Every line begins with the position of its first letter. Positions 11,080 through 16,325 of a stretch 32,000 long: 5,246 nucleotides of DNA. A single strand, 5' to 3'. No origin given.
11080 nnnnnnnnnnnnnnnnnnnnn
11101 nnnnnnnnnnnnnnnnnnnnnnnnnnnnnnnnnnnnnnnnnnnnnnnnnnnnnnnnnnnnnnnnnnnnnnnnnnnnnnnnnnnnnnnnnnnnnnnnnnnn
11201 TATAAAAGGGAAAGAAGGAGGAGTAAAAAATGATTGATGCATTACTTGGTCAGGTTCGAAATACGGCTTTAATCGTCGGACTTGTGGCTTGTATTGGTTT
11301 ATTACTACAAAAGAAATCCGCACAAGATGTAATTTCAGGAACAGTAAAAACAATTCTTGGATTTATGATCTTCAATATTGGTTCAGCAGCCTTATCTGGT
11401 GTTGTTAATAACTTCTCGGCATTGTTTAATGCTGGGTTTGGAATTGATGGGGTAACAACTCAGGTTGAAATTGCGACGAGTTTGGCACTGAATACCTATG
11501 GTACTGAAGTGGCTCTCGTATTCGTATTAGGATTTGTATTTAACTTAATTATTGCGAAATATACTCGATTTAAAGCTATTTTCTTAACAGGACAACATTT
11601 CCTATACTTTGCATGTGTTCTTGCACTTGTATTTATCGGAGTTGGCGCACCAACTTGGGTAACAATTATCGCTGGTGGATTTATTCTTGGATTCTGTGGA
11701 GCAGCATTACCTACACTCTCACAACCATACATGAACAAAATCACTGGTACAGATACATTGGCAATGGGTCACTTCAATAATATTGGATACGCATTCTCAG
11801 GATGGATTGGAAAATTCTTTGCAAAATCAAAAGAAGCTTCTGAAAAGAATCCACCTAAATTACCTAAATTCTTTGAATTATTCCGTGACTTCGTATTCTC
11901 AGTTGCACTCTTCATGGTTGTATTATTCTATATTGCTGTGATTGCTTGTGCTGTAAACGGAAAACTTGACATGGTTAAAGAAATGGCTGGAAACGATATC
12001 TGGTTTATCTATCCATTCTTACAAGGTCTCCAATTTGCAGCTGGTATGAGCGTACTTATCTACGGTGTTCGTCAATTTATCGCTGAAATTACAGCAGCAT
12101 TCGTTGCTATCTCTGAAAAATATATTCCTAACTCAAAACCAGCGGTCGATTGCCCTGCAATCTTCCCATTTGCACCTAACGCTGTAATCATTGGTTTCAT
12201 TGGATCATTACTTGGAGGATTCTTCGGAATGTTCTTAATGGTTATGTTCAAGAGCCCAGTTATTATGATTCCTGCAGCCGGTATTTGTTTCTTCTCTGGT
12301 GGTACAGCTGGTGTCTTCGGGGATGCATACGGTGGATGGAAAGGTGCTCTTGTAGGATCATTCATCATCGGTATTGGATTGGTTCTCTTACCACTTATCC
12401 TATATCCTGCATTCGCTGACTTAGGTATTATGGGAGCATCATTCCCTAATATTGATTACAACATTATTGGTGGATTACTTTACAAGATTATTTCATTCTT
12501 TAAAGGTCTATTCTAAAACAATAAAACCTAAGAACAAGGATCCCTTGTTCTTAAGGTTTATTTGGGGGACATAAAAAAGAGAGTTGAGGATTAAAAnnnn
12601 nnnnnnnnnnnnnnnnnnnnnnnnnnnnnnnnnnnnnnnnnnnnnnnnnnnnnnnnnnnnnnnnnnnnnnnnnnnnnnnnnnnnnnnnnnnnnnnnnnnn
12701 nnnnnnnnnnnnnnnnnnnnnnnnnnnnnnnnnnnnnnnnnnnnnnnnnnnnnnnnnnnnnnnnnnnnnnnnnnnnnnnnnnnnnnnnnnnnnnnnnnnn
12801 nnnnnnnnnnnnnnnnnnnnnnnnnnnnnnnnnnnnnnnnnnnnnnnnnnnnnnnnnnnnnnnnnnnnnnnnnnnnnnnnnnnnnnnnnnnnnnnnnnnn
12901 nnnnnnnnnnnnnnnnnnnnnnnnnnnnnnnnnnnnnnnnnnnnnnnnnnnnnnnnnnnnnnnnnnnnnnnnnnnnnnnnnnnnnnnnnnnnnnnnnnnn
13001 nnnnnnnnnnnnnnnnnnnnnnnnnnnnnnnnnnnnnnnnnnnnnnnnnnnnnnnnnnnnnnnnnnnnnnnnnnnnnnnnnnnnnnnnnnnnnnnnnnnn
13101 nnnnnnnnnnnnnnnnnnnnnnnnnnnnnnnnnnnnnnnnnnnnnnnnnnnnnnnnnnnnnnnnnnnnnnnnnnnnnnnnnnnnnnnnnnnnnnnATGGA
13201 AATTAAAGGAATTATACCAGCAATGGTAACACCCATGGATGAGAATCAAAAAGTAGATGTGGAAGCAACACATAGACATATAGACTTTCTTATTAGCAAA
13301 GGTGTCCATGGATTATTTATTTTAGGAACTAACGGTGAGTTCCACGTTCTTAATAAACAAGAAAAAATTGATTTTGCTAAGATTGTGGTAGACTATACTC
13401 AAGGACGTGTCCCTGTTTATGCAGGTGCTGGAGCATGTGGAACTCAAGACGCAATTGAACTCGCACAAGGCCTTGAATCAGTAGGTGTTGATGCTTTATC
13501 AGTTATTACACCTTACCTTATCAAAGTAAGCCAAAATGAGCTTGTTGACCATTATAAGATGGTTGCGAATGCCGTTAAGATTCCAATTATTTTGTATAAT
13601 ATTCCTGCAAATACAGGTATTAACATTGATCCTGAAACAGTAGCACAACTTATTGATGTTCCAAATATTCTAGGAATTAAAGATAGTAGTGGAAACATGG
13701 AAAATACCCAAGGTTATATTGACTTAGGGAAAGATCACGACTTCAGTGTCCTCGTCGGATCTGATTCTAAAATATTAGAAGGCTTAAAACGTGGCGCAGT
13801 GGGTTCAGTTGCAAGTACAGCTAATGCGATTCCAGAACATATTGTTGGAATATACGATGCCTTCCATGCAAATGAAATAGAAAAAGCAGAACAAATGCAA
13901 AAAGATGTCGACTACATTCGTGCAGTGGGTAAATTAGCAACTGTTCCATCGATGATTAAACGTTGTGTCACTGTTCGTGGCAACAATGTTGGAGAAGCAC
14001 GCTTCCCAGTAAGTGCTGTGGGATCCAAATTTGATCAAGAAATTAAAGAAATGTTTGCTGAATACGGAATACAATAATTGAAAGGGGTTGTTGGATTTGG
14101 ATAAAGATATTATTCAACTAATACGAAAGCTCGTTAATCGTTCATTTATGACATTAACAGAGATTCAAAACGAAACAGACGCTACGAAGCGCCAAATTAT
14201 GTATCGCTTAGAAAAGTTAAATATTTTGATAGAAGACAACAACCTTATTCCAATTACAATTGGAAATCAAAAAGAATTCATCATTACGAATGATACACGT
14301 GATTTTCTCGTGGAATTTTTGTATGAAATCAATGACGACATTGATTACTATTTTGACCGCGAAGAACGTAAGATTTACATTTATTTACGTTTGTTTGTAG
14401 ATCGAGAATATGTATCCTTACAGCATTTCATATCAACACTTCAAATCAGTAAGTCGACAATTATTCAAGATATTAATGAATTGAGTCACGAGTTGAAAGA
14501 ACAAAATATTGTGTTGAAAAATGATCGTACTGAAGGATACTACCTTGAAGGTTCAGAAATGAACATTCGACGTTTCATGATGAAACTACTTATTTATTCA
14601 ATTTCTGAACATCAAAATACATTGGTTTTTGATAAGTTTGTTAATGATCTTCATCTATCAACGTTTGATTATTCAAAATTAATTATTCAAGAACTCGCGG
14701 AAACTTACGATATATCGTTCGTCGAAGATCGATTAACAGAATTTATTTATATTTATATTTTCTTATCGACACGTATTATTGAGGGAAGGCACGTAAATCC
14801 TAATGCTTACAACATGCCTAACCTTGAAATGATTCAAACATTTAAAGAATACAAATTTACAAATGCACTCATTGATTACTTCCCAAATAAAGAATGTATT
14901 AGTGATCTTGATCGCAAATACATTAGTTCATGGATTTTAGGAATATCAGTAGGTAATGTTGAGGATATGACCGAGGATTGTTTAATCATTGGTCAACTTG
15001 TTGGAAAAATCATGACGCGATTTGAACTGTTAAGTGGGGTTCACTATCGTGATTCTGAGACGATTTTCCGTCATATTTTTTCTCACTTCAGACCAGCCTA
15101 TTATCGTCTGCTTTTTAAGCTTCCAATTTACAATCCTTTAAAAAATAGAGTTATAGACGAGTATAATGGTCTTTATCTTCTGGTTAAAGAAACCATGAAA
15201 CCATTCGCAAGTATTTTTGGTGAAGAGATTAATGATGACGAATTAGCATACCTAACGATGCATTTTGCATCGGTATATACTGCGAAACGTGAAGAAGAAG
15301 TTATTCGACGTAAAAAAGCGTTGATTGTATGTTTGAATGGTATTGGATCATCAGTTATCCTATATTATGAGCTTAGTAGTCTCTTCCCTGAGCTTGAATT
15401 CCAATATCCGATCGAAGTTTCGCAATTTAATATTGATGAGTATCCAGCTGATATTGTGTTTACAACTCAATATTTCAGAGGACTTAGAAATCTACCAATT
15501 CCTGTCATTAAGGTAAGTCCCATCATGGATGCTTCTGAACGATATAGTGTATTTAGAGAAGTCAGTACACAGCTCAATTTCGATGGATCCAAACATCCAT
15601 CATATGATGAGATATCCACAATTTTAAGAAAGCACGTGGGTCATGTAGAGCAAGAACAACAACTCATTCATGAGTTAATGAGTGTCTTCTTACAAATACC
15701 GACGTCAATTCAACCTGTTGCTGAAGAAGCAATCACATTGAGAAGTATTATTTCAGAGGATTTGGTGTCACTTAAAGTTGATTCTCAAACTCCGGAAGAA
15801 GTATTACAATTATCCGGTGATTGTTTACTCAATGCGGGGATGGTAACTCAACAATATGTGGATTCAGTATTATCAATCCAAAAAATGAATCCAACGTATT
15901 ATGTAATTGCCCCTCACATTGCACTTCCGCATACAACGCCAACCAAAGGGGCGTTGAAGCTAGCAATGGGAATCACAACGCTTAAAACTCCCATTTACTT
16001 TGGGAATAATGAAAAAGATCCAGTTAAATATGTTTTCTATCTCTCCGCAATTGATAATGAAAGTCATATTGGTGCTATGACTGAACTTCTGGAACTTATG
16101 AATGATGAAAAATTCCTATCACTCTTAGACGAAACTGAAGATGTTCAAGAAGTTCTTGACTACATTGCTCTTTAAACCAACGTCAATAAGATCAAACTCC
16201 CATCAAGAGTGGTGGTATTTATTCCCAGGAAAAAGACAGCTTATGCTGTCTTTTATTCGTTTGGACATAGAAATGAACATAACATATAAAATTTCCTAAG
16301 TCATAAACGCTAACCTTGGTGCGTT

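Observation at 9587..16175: Ascorbate-family PTS plus CBS-less KpsF-like isomerase plus KDG-type aldolase: a minimal route for a phosphorylated 3-deoxy-ulosonic acid (KDO?) in an apparently LPS-less bacterium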

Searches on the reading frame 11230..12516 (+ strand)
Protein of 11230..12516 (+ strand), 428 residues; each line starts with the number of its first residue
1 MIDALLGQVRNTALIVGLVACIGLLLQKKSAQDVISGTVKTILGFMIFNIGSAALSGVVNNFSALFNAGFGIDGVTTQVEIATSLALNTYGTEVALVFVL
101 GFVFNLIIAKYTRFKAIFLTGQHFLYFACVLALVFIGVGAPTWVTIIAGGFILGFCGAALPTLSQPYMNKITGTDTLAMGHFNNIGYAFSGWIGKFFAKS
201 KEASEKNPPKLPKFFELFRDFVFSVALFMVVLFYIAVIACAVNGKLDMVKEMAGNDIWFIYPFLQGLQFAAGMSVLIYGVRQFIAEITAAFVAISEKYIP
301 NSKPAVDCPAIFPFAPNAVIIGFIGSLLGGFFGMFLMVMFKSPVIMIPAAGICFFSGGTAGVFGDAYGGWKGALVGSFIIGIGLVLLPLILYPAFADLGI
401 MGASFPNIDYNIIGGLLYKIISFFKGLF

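Call 3: search_protein_families(library=pfam, proteins=[window:11230-12516:+])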
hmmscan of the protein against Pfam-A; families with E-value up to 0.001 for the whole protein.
window:11230-12516:+ (428 aa): 1 family
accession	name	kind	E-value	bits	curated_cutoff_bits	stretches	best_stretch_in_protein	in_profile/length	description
PF03611.19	EIIC-GAT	-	6.7e-106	355.1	24.2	1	11-406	5-392/394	PTS system sugar-specific permease component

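Call 4: search_protein_families(library=ncbifam, proteins=[window:11230-12516:+])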
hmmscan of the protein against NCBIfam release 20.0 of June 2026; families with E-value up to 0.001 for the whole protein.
window:11230-12516:+ (428 aa): 7 families
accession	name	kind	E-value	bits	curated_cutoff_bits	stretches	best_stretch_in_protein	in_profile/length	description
NF009553.0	PRK12997.1-5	subfamily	2.7e-141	471.2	423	1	8-426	11-424/426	PTS sugar transporter subunit IIC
NF006919.1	PRK09410.1-1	equivalog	9.2e-126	420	380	1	10-420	9-413/415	PTS ascorbate transporter subunit IIC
NF009549.0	PRK12996.1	equivalog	4.4e-97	325.7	890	1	11-423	16-422/463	PTS ascorbate transporter subunit IIC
NF009551.0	PRK12997.1-3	equivalog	2.5e-94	317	657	1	2-419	8-414/433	PTS sugar transporter subunit IIC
NF007094.0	PRK09548.1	equivalog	2.4e-86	290.5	687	1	11-385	18-399/598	PTS ascorbate-specific subunit IIBC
NF009550.0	PRK12997.1-1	equivalog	7.5e-52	176.6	583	1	4-382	14-394/447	PTS sugar transporter subunit IIC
NF009552.0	PRK12997.1-4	equivalog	2.4e-38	132.3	921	1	9-412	16-430/477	PTS sugar transporter subunit IIC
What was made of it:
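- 11230..12516 (+): PTS EIIC of the L-ascorbate (EIIC-GAT) family, 428 aa. NF009553 scores 471 bits (cut-off 423) and NF006919 scores 420 bits (cut-off 380) (calls 3, 4).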

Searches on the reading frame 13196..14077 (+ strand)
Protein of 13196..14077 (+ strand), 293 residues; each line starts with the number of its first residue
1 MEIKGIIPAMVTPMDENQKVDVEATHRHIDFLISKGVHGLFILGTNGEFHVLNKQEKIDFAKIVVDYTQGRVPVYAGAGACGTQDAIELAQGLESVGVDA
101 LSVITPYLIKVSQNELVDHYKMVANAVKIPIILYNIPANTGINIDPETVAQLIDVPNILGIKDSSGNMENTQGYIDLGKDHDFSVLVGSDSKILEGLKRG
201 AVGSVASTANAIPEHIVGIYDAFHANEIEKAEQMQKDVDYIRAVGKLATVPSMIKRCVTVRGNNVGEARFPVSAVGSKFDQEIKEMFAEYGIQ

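Call 3: search_protein_families(library=pfam, proteins=[window:13196-14077:+])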
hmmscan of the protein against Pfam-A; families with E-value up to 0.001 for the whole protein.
window:13196-14077:+ (293 aa): 1 family
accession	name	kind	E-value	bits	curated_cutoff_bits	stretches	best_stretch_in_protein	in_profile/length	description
PF00701.28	DHDPS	-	2.9e-76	256.4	22.1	1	3-285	2-284/289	Dihydrodipicolinate synthetase family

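Call 4: search_protein_families(library=ncbifam, proteins=[window:13196-14077:+])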
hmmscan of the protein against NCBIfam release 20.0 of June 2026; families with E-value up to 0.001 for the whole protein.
window:13196-14077:+ (293 aa): 7 families
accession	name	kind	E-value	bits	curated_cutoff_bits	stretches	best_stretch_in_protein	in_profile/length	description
TIGR00674.1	dapA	equivalog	1.5e-65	220.9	206.15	1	6-288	2-284/286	4-hydroxy-tetrahydrodipicolinate synthase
TIGR02313.1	HpaI-NOT-DapA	exception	5.2e-52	176.5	396.7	1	4-291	2-290/294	2,4-dihydroxyhept-2-ene-1,7-dioic acid aldolase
NF003164.0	PRK04147.1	equivalog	1.5e-49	168.9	281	1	2-290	3-290/294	N-acetylneuraminate lyase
NF002958.0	PRK03620.1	subfamily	2.1e-42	145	278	1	4-288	12-297/307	5-dehydro-4-deoxyglucarate dehydratase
TIGR03249.1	KdgD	equivalog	4.3e-41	140.9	373.95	1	4-285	10-293/299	5-dehydro-4-deoxyglucarate dehydratase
NF040954.1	Arch_KDGaldase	equivalog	2.1e-40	138.9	390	1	6-279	3-270/288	bifunctional 2-dehydro-3-deoxy-phosphogluconate/2-dehydro-3-deoxy-6-phosphogalactonate aldolase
TIGR00683.1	nanA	equivalog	3.5e-40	138.2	382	1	3-284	1-282/293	N-acetylneuraminate lyase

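Call 6: search_solved_structures(query=window:13196-14077:+, max_evalue=1e-20, show_alignments=1)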
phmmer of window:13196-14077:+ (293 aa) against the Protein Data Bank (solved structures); distinct sequences matched with E-value up to 1e-20: 121 (the best 60 are shown).
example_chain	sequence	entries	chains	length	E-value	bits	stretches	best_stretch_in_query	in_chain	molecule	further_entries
2yxg_A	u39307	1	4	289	5.9e-45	157.2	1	3-286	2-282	Dihydrodipicolinate synthase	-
4i7u_A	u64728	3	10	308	3.1e-43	151.5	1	3-235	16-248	Dihydrodipicolinate synthase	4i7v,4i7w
6p90_A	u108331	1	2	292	3.9e-43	151.2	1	3-218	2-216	4-hydroxy-tetrahydrodipicolinate synthase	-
3qze_A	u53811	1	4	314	8.1e-43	150.1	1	3-218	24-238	Dihydrodipicolinate synthase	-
3di0_A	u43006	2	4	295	1e-42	149.8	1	4-275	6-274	Dihydrodipicolinate synthase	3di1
3noe_A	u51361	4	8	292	1.1e-42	149.7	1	3-217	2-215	Dihydrodipicolinate synthase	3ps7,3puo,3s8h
3a5f_A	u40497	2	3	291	1.8e-42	149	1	4-284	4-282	Dihydrodipicolinate synthase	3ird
6mqh_A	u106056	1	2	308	2.5e-42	148.5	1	2-291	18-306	4-hydroxy-tetrahydrodipicolinate synthase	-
3pud_A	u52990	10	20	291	2.5e-42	148.5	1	3-286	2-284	Dihydrodipicolinate synthase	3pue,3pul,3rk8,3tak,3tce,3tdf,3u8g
3daq_A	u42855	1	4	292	3.7e-42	148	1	4-275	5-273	Dihydrodipicolinate synthase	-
3hij_A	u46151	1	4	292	6.1e-42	147.3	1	6-273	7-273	Dihydrodipicolinate synthase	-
1xky_A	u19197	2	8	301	6.8e-42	147.1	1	6-273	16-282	dihydrodipicolinate synthase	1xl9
7loy_A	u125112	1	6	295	1.8e-41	145.7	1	6-266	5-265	4-hydroxy-tetrahydrodipicolinate synthase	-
7mjf_A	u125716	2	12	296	1.8e-41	145.7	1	6-266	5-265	4-hydroxy-tetrahydrodipicolinate synthase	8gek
7lvl_A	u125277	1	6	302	1.9e-41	145.6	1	6-266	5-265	4-hydroxy-tetrahydrodipicolinate synthase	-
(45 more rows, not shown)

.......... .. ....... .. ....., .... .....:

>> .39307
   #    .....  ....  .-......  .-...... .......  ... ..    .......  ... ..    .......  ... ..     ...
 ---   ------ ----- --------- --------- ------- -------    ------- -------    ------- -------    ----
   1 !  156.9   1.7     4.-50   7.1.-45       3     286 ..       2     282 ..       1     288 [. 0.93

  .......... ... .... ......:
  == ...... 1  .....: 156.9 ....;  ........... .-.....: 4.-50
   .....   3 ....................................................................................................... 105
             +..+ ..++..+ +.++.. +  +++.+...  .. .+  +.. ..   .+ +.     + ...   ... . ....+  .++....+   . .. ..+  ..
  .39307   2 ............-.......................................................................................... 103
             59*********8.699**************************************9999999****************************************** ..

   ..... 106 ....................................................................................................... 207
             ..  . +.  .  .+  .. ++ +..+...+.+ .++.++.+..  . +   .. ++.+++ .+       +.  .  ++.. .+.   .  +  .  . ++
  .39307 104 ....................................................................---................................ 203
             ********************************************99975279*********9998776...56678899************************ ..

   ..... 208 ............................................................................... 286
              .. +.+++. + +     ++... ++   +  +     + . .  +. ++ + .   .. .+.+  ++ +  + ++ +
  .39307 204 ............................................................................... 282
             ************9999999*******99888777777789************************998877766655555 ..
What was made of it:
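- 13196..14077 (+): DHDPS/NanA-family class I pyruvate aldolase, 293 aa, translationally coupled to the SIS gene. It is not DapA. TIGR00674 scores 220.9 bits, above its cut-off of 206, yet the DapA residues Tyr107 and Arg138 are missing (calls 4, 6).
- On 4-hydroxy-tetrahydrodipicolinate synthase (DapA): PYL against PYY, and YNIPANT against YNVPSRT, in the alignment to the M. jannaschii DHDPS (call 6).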

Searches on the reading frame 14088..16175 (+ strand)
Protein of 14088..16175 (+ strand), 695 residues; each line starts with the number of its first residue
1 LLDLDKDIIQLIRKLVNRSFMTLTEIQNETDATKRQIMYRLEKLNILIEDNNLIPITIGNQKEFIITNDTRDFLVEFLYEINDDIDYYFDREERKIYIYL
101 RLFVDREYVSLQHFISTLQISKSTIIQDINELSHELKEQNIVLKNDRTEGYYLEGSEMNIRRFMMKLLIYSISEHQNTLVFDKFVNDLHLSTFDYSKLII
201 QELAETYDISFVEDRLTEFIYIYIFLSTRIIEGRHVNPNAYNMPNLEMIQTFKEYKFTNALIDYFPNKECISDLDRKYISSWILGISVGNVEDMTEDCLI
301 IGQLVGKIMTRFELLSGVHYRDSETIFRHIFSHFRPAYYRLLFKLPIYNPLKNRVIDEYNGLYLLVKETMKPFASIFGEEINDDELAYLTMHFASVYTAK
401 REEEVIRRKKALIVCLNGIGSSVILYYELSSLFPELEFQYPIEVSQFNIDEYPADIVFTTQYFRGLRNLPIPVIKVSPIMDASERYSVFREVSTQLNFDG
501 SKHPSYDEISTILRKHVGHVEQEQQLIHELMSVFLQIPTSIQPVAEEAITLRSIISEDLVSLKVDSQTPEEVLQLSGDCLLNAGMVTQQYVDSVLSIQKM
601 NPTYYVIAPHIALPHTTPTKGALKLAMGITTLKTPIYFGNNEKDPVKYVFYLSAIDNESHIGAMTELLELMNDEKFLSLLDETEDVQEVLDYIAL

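Call 3: search_protein_families(library=pfam, proteins=[window:14088-16175:+])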
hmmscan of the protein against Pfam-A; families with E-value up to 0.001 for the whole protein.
window:14088-16175:+ (695 aa): 5 families
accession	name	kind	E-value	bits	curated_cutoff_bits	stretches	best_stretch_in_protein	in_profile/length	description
PF00359.27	PTS_EIIA_2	-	2.3e-29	102.6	27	1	554-694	2-142/144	Phosphoenolpyruvate-dependent sugar phosphotransferase system, EIIA 2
PF00874.25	PRD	-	4.5e-15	56.2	23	1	307-395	2-89/90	PRD domain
PF05043.19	Mga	-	8.6e-09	36.3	21.1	1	97-167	19-86/87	Mga helix-turn-helix domain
PF08280.17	HTH_Mga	-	0.00027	21.3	23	0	9-56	8-55/59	M protein trans-acting positive regulator (MGA) HTH domain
PF09182.16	PuR_N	-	0.00037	20.8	24.6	0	106-141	18-53/70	Bacterial purine repressor, N-terminal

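Call 4: search_protein_families(library=ncbifam, proteins=[window:14088-16175:+])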
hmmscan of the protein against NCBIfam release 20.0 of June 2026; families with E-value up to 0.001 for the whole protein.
window:14088-16175:+ (695 aa): 8 families
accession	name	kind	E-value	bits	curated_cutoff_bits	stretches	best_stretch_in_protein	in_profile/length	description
NF007358.0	PRK09854.1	equivalog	5.5e-22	78.5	192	1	556-693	8-144/147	PTS mannitol transporter subunit IIA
NF007694.0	PRK10372.1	equivalog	1.1e-19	71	187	1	554-693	7-147/154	PTS ascorbate transporter subunit IIA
NF011663.0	PRK15083.1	subfamily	2.6e-15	55.5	589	1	554-693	496-634/639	PTS mannitol transporter subunit IICBA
NF008597.0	PRK11564.1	equivalog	6.9e-13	48.1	304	1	91-394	13-327/426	stationary phase inducible protein CsiE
NF007293.0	PRK09765.1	equivalog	4.2e-06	25.6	763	1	550-691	3-147/639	PTS 2-O-a-mannosyl-D-glycerate transporter subunit IIABC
NF047357.1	antiterm_GlcT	equivalog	5.8e-06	25.8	320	1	170-394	48-270/272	glucose PTS transporter transcription antiterminator GlcT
NF008319.0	PRK11109.1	equivalog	1.1e-05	25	302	1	563-691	12-137/376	fused PTS fructose transporter subunit IIA/HPr protein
TIGR00848.1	fruA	subfamily_domain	7.9e-05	22.6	103.5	1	555-678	2-127/129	fructose PTS transporter subunit IIA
